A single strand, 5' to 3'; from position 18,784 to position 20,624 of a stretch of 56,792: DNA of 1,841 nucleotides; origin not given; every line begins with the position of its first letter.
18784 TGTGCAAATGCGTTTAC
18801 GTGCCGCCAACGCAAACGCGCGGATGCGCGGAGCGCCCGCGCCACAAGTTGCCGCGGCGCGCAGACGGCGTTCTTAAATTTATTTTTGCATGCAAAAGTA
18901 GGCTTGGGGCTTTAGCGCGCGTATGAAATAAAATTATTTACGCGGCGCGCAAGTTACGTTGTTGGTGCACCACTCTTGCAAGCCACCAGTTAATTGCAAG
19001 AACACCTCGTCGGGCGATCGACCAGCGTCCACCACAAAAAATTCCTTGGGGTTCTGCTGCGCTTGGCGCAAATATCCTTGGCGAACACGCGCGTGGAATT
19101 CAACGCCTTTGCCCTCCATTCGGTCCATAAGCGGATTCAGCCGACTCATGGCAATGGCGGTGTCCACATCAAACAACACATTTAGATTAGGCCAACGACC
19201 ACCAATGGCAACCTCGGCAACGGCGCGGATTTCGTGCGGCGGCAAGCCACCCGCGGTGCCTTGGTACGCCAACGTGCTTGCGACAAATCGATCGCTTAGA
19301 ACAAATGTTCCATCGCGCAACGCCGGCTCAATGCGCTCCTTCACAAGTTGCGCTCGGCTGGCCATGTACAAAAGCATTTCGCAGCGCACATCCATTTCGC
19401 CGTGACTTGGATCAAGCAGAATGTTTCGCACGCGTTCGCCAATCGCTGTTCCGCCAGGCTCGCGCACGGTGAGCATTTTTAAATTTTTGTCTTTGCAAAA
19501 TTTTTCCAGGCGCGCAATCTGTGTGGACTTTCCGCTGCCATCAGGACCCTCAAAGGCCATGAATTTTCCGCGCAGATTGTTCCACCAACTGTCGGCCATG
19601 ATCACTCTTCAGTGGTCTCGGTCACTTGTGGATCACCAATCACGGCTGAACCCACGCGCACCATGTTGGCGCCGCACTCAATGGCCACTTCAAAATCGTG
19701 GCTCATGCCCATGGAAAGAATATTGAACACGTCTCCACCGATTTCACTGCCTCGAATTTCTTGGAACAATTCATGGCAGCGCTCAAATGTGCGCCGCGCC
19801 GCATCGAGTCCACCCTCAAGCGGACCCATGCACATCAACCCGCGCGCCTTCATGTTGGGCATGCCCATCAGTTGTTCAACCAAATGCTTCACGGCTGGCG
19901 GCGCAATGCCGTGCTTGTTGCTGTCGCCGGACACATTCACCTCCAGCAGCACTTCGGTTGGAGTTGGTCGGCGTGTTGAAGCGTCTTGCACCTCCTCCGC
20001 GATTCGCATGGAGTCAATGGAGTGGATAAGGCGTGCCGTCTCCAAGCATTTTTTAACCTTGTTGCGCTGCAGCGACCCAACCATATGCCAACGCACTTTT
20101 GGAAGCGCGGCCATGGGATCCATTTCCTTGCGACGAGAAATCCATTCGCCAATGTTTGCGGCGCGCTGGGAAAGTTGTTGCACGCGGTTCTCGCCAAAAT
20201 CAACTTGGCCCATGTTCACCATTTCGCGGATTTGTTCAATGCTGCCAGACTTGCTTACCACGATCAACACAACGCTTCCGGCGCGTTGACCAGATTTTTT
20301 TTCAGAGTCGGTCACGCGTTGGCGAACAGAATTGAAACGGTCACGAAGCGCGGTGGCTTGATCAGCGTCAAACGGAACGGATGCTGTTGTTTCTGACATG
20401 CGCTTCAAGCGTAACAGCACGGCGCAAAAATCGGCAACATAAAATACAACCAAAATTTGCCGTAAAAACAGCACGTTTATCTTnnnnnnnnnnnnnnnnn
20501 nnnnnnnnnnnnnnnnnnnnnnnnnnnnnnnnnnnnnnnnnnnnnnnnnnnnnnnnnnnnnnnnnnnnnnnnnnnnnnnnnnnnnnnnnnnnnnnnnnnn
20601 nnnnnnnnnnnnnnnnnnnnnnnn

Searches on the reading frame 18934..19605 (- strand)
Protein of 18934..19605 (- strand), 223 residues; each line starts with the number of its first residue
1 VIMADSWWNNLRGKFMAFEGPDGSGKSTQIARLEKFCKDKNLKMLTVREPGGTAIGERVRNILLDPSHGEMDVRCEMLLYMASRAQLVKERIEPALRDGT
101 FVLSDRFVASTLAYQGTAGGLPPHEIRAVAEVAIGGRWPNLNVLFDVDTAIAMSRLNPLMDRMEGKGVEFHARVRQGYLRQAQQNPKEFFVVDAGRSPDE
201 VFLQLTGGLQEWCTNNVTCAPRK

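Call 8: search_protein_families(library=pfam, proteins=[window:18934-19605:-], max_evalue=0.001)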
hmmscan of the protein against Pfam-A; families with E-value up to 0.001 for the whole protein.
window:18934-19605:- (223 aa): 2 families
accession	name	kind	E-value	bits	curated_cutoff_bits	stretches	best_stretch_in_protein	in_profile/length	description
PF02223.23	Thymidylate_kin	-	1.6e-38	132.7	27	1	18-201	1-181/185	Thymidylate kinase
PF13521.12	AAA_28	-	9.3e-06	26.4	27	1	17-151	3-122/164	AAA domain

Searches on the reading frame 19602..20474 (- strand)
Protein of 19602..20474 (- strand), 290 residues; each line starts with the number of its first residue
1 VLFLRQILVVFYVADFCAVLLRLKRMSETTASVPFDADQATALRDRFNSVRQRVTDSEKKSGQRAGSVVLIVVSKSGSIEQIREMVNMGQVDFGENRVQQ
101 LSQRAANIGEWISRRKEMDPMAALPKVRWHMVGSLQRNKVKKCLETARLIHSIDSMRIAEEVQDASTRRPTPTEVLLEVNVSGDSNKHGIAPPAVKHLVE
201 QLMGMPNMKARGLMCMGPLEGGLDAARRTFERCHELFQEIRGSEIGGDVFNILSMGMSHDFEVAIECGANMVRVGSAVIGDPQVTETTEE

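Call 8: search_protein_families(library=pfam, proteins=[window:19602-20474:-], max_evalue=0.001)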
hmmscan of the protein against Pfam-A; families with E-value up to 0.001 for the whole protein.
window:19602-20474:- (290 aa): 1 family
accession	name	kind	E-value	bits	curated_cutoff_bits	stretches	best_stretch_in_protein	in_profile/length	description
PF01168.26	Ala_racemase_N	-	3.2e-16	60.2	24.1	1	102-281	60-218/220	Alanine racemase, N-terminal domain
